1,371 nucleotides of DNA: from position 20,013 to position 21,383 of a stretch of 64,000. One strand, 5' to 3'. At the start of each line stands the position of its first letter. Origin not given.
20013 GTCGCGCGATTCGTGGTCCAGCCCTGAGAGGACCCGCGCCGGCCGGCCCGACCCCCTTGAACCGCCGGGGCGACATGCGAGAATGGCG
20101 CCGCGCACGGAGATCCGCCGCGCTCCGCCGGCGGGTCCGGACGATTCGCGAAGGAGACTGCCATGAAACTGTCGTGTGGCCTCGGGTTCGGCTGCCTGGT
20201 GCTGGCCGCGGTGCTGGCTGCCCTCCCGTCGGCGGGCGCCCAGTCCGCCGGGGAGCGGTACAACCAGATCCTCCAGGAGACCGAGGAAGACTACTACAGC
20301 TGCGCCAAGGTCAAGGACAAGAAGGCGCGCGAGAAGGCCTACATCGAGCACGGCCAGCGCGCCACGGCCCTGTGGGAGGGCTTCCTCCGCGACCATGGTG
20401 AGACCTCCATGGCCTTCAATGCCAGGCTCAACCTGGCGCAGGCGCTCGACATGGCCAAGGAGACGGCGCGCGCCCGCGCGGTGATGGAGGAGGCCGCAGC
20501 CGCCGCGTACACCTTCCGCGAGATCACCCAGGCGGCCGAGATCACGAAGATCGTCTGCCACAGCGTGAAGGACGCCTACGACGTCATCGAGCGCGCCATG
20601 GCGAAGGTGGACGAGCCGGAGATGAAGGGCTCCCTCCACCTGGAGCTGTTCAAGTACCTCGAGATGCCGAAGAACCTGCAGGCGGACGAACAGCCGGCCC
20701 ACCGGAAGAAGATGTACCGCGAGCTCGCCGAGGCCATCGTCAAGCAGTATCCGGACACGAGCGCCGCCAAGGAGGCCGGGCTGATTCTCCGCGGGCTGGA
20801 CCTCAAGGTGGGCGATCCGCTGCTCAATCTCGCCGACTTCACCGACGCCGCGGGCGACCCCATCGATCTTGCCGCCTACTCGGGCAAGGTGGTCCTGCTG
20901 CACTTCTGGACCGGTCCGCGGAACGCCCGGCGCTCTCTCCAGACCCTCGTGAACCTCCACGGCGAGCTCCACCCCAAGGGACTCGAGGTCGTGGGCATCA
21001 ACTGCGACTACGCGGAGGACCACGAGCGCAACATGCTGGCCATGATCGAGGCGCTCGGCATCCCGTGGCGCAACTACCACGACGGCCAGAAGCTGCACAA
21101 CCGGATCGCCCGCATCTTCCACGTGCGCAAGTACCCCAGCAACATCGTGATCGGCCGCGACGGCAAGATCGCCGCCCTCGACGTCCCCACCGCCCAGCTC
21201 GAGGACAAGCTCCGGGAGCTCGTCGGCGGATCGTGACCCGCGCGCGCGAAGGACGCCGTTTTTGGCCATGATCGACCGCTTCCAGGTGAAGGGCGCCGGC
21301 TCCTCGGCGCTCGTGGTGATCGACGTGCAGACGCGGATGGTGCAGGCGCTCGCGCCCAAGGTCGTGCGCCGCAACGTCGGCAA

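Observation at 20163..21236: Two secreted TlpA-like thioredoxin-fold paralogues that have both lost the CxxC active site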

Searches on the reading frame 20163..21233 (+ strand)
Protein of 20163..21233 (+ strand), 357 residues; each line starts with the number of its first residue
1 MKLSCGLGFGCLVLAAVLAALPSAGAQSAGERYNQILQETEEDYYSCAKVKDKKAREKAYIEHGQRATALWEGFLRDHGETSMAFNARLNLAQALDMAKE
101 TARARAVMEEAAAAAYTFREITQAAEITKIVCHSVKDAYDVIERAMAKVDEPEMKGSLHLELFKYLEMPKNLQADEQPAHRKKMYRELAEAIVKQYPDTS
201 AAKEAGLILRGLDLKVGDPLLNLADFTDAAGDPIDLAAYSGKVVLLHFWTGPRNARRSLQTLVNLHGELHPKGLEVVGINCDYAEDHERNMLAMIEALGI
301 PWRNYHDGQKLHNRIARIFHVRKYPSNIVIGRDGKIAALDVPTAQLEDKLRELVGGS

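Call 3: search_protein_families(library=pfam, proteins=[window:20163-21233:+], max_evalue=1)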
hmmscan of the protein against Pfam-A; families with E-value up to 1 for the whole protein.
window:20163-21233:+ (357 aa): 7 families
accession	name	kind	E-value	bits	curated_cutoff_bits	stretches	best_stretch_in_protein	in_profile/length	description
PF00578.27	AhpC-TSA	-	1.3e-11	45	26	1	227-338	11-123/124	AhpC/TSA family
PF13905.12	Thioredoxin_8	-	8.3e-11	42.5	27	1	241-336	1-94/94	Thioredoxin-like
PF08534.16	Redoxin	-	2.6e-07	31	26.6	1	215-344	1-136/148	Redoxin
PF00255.25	GSHPx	-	0.0045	17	27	1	227-288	7-68/108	Glutathione peroxidase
PF13432.12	TPR_16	-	0.043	14.7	32.7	1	55-114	4-60/65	Tetratricopeptide repeat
PF11544.13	Spc42p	-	0.12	12.7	25.6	1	156-186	29-59/75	Spindle pole body component Spc42p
PF13174.12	TPR_6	-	0.23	12.6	26.3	0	87-110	2-25/33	Tetratricopeptide repeat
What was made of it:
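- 20805..21233 (+): TlpA/ResA-like thioredoxin-fold domain of protein 1 (aa 215-357). Pfam AhpC-TSA 45 bits, Thioredoxin_8 42.5 bits, Redoxin 31 bits, all above cut-off (call 3).
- On TlpA/ResA/CcmG-type thiol:disulfide oxidoreductases (functional family): Pfam AhpC-TSA, Redoxin and Thioredoxin_8 above gathering score (call 3).
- Checked: The C-terminal ~140 aa of each matches AhpC-TSA, Redoxin and Thioredoxin_8 above Pfam's gathering scores (call 3).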

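Call 4: search_protein_families(library=ncbifam, proteins=[window:20163-21233:+], max_evalue=1)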
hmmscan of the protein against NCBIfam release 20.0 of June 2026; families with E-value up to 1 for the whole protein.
window:20163-21233:+ (357 aa): 5 families
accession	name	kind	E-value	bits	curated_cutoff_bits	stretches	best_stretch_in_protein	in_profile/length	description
NF047696.1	ThlDiSintTplARhiz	equivalog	2.2e-08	34.1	230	1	222-334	78-191/219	thiol:disulfide interchange protein TlpA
NF002854.0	PRK03147.1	subfamily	1.2e-06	28.5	170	1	215-339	37-155/176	thiol-disulfide oxidoreductase ResA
NF041054.1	WAxxUGC_long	equivalog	1.2e-05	24.8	300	1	226-291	89-155/354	ResA-like WAxxUGC motif-containing protein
TIGR02540.1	gpx7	equivalog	0.056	13.2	207.3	1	227-306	8-86/153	putative glutathione peroxidase Gpx7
TIGR02795.1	tol_pal_ybgF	equivalog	0.061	13.9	90.1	0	65-111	19-65/119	tol-pal system protein YbgF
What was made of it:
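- On Selenoprotein ResA-like WAxxUGC family (NF041054, weak hit): The score is 24.8 bits against a cut-off of 300 (call 4).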

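Call 5: search_solved_structures(query=window:20163-21233:+, max_evalue=0.01, show_alignments=3)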
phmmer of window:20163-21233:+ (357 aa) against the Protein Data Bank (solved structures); distinct sequences matched with E-value up to 0.01: 11.
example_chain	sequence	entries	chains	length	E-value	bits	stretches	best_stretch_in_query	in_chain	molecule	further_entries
4txo_C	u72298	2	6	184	4.6e-05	26.2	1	223-343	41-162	Thiol:disulfide interchange protein TlpA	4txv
3fw2_A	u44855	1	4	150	6.1e-05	25.8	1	229-354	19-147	thiol-disulfide oxidoreductase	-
1jfu_A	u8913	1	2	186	6.6e-05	25.7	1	223-343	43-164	THIOL:DISULFIDE INTERCHANGE PROTEIN TLPA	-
4nmu_A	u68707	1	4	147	0.00028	23.7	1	226-340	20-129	Thiol-disulfide oxidoreductase ResA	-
2lja_A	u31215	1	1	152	0.00065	22.5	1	213-354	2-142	Putative thiol-disulfide oxidoreductase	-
2lrt_A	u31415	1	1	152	0.0018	21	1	226-356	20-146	Uncharacterized protein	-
3fkf_A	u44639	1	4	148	0.003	20.3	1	239-354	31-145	thiol-disulfide oxidoreductase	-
2lrn_A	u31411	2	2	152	0.0062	19.2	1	228-356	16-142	Thiol:disulfide interchange protein | Putative thiol-disulfide oxidoreductase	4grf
3gl3_A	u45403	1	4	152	0.0068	19.1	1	234-340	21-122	Putative Thiol:disulfide interchange protein DsbE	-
2hyx_A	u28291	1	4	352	0.0094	18.6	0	230-287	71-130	Protein dipZ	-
5cyy_A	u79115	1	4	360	0.0099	18.6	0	230-287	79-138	Protein DipZ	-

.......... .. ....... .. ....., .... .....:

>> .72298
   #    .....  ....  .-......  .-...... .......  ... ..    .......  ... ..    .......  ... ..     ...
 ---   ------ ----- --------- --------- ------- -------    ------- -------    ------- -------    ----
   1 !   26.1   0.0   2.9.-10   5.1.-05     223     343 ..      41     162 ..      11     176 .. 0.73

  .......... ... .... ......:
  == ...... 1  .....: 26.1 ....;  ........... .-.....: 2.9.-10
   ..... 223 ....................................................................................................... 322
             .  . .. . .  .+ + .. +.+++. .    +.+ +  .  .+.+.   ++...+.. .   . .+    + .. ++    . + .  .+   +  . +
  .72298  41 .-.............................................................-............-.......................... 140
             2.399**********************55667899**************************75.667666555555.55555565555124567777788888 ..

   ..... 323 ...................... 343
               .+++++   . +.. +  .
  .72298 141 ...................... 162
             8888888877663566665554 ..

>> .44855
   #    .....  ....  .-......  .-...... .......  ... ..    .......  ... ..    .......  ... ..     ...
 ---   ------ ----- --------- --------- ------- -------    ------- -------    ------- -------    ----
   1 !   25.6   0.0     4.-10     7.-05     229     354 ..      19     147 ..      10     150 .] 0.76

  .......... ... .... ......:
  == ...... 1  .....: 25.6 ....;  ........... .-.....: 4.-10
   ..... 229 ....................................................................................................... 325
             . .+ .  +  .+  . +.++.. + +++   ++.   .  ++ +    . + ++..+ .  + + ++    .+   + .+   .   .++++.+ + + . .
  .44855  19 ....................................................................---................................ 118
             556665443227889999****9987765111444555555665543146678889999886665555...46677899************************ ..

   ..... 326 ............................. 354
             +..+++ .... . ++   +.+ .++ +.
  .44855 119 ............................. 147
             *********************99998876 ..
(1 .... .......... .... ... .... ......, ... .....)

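Call 9: find_homologous_proteins(query=window:20163-21233:+)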
Query window:20163-21233:+ (357 aa): 70 proteins with E <= 0.001 among 8000 candidates.
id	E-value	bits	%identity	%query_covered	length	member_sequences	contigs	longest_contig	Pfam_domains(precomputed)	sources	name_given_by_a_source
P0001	1.8e-235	799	100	100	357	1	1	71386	PF08534.17,PF13905.13,PF00578.28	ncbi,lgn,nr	ncbi:MAG: TlpA family protein disulfide reductase [Planctomycetes bacterium]|nr:TlpA family protein 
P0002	8.3e-117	408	53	100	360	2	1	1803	PF13905.13,PF00578.28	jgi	jgi:thioredoxin family protein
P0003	2.6e-113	397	55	93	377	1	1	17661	PF08534.17,PF13905.13,PF00578.28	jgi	jgi:hypothetical protein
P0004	3.9e-109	383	53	96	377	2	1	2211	PF08534.17,PF13905.13,PF00578.28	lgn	-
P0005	7.9e-95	336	48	94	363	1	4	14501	PF08534.17,PF13905.13,PF00578.28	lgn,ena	-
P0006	2.7e-89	318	45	97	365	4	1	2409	PF08534.17,PF13905.13,PF00578.28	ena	-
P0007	1.1e-73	267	43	91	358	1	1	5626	PF00578.28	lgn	-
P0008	5.8e-15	74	36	41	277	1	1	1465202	PF00085.27,PF08534.17,PF13905.13,PF00578.28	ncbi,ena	-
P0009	2.6e-14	72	38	38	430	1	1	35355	PF00085.27,PF08534.17,PF00255.26,PF13905.13,PF13098.14,PF00578.28,PF09865.16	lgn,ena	-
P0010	9.5e-14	70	39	36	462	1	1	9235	PF00085.27,PF08534.17,PF00255.26,PF13905.13,PF00578.28,PF09865.16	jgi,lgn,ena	-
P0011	1.0e-13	70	36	38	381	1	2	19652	PF00085.27,PF08534.17,PF00255.26,PF14289.12,PF13905.13,PF13098.14,PF00578.28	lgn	-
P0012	1.5e-12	66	36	32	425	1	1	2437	PF00085.27,PF08534.17,PF00255.26,PF13905.13,PF00578.28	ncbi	-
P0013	2.5e-12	65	32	36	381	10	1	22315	PF00085.27,PF08534.17,PF13905.13,PF13098.14,PF00578.28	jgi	-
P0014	3.0e-12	65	37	32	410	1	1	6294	PF08534.17,PF00255.26,PF13905.13,PF13098.14,PF00578.28,PF09865.16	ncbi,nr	ncbi:MAG: redoxin family protein [Armatimonadetes bacterium]|nr:redoxin family protein [Armatimonado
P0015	5.4e-12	64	30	60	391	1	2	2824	PF00085.27,PF08534.17,PF13905.13,PF13098.14,PF00578.28,PF09865.16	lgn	-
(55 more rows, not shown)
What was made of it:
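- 20163..21236 (+): Protein 1 gene (357 aa): signal peptide, TPR-like domain and a cysteine-less TlpA-like thioredoxin domain. NCBI names it 'TlpA family protein disulfide reductase'. Identical to P0001 (call 9).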

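Call 16: find_encoding_contigs(protein=P0003, flank=8000, max_places=3)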
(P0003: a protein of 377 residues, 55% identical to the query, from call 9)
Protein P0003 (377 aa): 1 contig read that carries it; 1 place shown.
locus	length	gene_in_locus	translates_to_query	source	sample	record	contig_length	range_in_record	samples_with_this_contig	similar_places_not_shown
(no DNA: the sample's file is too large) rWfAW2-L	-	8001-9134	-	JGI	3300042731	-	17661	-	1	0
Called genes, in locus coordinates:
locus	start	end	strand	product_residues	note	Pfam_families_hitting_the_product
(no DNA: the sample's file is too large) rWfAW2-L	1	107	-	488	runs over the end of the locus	PF13522:GATase_6, PF13537:GATase_7, PF00156:Pribosyltran (faint)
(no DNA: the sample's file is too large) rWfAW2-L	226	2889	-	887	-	-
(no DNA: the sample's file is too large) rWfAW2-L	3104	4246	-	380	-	PF04055:Radical_SAM, PF13186:SPASM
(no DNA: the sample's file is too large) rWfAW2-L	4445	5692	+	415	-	PF00817:IMS, PF11798:IMS_HHH, PF11799:IMS_C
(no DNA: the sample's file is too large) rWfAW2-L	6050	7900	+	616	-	-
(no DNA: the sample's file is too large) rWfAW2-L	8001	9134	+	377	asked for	PF00578:AhpC-TSA, PF08534:Redoxin, PF13905:Thioredoxin_8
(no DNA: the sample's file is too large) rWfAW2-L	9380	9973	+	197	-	PF00857:Isochorismatase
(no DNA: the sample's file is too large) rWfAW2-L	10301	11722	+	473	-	PF07210:DUF1416 (faint), PF13620:CarboxypepD_reg (weak), PF13715:CarbopepD_reg_2 (faint), PF13620:CarboxypepD_reg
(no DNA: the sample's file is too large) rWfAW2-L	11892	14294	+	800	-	-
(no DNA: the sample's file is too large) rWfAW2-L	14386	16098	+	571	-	?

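Call 17: find_encoding_contigs(protein=P0005, flank=8000, max_places=3)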
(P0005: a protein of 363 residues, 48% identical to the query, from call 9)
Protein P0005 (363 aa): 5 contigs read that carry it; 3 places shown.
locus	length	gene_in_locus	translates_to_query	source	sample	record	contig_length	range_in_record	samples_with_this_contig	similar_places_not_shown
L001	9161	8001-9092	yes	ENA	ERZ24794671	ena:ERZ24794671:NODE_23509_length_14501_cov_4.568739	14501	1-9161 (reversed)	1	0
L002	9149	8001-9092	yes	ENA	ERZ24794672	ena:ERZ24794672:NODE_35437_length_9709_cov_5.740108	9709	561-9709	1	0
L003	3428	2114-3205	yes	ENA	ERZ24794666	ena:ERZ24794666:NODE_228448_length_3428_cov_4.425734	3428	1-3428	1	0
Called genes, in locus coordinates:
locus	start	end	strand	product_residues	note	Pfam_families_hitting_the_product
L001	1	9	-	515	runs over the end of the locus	PF13243:SQHop_cyclase_C (weak)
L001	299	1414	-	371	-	PF13624:SurA_N_3 (weak), PF09312:SurA_N, PF13145:Rotamase_2 (weak)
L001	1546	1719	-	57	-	-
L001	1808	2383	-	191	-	PF13646:HEAT_2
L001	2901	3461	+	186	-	PF05685:Uma2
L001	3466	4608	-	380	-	PF04055:Radical_SAM, PF13186:SPASM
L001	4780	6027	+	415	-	PF00817:IMS, PF11798:IMS_HHH (faint), PF11799:IMS_C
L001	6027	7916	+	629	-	-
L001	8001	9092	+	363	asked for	PF00578:AhpC-TSA, PF08534:Redoxin (weak), PF13905:Thioredoxin_8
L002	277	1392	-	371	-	PF13624:SurA_N_3 (weak), PF09312:SurA_N, PF13145:Rotamase_2 (weak)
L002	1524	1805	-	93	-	-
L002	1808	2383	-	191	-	PF13646:HEAT_2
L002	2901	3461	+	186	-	PF05685:Uma2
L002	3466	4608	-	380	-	PF04055:Radical_SAM, PF13186:SPASM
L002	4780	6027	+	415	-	PF00817:IMS, PF11798:IMS_HHH (faint), PF11799:IMS_C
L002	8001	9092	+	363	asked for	PF00578:AhpC-TSA, PF08534:Redoxin (weak), PF13905:Thioredoxin_8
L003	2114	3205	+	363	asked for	PF00578:AhpC-TSA, PF08534:Redoxin (weak), PF13905:Thioredoxin_8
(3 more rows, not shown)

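Call 31: predict_structure(alignment_id=A1)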
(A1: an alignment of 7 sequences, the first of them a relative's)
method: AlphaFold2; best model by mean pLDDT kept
length: 357 residues; sequences in the alignment: 7
mean_pLDDT: 82.6   pTM: 0.77
mean pLDDT of the five models: 82.6, 81.8, 81.4, 79.9, 77.8
residues with pLDDT >= 90: 195; 70-90: 99; 50-70: 29; < 50: 34
segments of 3 or more residues with pLDDT < 50: 1-25, 284-288, 309-311
pLDDT, mean of each block of 10 residues (from residue 1): 30 29 60 94 92 96 98 96 95 98 96 93 94 94 94 96 89 89 94 96 94 90 78 75 86 64 84 86 52 57 64 79 84 90 87 81
secondary structure, 60 per line:
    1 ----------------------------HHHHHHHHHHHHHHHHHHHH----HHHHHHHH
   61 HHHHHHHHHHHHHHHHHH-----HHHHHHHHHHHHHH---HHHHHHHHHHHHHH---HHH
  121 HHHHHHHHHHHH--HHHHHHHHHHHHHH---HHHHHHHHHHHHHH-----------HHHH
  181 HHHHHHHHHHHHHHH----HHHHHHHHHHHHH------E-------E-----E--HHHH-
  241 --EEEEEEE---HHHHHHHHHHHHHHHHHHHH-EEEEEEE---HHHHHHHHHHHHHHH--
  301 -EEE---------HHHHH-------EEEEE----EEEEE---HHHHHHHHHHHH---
elements in order: H29-48 H53-78 H84-97 H101-114 H118-132 H135-148 H152-165 H177-195 H200-212 H236-239 E243-249 H253-272 E274-280 H284-298 E302-304 H314-318 E326-330 E335-339 H343-354
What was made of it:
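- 20247..20798 (+): TPR-like helical N-domain of protein 1 (aa 29-212, 9 helices). AF2 pLDDT mostly above 90 (call 31).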

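Call 38: search_protein_representatives(alignment_id=A1)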
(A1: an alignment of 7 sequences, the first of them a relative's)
Query: 7 sequences, 360 profile positions. Proteins with E-value up to 0.001 (for the whole library): 15340; up to 1e-10: 1821; up to 1e-30: 10. The best 150 are listed.
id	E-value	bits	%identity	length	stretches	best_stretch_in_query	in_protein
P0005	5.1e-179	611.3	-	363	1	1-359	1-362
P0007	1.5e-162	557.2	-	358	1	8-359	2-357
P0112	2.4e-44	168.3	-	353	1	10-359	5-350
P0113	4.4e-44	167.4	-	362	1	30-359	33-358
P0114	2.0e-43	165.3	-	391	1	22-357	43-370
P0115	2.3e-41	158.5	-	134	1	6-131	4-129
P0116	1.3e-37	146.1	-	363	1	21-359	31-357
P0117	5.0e-35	137.6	-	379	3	232-353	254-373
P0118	6.9e-34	133.9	-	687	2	232-358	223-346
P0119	7.0e-34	133.9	-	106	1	282-359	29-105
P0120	1.5e-30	122.9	-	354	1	11-346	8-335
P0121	2.0e-28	115.9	-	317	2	232-353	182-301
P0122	4.5e-28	114.7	-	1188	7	216-339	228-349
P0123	9.5e-28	113.7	-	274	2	230-343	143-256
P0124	1.1e-27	113.4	-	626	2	187-359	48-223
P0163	4.3e-22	95.1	-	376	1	65-345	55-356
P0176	2.1e-21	92.8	-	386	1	2-345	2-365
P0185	8.7e-21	90.8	-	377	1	12-343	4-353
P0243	7.8e-19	84.4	-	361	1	70-359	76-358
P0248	1.1e-18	83.8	-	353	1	61-358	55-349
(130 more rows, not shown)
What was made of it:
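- On Unnamed architecture family: TPR-like domain plus TlpA-like domain: Profile search hits span positions 10-359 for P0112, P0113, P0116 and P0120 (call 38).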
